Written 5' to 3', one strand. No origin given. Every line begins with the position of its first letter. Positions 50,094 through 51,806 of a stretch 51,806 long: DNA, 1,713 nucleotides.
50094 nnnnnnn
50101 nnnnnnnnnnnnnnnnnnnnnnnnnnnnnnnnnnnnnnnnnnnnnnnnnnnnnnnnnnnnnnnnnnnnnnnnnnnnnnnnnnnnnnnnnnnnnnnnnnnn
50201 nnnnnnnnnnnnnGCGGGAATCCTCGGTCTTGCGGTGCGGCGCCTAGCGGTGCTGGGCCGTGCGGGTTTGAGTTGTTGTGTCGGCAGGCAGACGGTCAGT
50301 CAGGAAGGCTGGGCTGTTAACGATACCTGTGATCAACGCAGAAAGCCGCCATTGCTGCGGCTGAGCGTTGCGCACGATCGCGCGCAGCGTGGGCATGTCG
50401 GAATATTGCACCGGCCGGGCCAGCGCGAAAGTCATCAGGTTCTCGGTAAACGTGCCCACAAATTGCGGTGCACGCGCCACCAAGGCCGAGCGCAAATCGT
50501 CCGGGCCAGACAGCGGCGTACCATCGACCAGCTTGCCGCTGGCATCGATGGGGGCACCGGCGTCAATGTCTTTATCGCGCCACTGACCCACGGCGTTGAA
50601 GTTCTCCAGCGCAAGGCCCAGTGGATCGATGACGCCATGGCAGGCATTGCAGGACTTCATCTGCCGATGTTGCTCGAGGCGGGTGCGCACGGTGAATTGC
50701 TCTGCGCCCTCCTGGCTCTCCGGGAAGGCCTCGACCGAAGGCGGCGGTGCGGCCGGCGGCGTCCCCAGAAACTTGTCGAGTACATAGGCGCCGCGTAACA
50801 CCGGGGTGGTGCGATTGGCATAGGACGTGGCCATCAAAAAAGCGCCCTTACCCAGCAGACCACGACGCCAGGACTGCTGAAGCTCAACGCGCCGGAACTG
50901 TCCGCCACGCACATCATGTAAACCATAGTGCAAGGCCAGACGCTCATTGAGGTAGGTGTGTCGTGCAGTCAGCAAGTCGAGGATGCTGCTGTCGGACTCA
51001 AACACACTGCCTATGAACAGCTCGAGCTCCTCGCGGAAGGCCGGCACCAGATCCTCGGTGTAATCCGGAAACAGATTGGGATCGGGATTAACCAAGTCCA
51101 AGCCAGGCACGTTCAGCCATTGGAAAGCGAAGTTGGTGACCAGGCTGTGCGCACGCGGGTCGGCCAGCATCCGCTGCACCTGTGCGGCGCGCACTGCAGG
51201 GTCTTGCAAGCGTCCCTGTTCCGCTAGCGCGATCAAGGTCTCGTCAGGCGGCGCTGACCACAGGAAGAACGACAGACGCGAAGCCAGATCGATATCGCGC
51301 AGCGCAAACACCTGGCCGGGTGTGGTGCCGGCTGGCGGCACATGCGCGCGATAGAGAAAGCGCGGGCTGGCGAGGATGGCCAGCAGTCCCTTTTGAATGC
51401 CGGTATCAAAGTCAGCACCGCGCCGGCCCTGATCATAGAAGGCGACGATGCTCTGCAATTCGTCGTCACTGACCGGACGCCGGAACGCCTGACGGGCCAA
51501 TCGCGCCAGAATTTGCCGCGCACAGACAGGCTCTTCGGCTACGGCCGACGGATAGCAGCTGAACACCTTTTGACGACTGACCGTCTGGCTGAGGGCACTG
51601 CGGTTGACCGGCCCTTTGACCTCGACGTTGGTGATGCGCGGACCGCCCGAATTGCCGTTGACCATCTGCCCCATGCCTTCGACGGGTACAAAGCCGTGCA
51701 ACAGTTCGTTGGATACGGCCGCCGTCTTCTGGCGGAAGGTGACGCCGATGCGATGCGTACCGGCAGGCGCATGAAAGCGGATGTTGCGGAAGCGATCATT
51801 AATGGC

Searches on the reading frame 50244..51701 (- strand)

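Call 53: search_protein_families(library=pfam, proteins=[window:50244-51701:-], max_evalue=10)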
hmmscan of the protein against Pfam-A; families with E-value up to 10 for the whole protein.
window:50244-51701:- (485 aa): 4 families
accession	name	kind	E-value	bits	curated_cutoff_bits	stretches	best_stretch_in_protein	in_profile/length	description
PF07631.16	PSD4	-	8e-44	149.7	23.3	1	134-261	1-128/128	Protein of unknown function (DUF1592)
PF07627.16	PSCyt3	-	1.6e-31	108.9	27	1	279-378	1-98/98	Protein of unknown function (DUF1588)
PF07637.16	PSD5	-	3.7e-21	75.7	34.2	1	60-118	1-60/62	Protein of unknown function (DUF1595)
PF07624.16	PSD2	-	9e-21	73.8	25.8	1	393-466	1-74/74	Protein of unknown function (DUF1585)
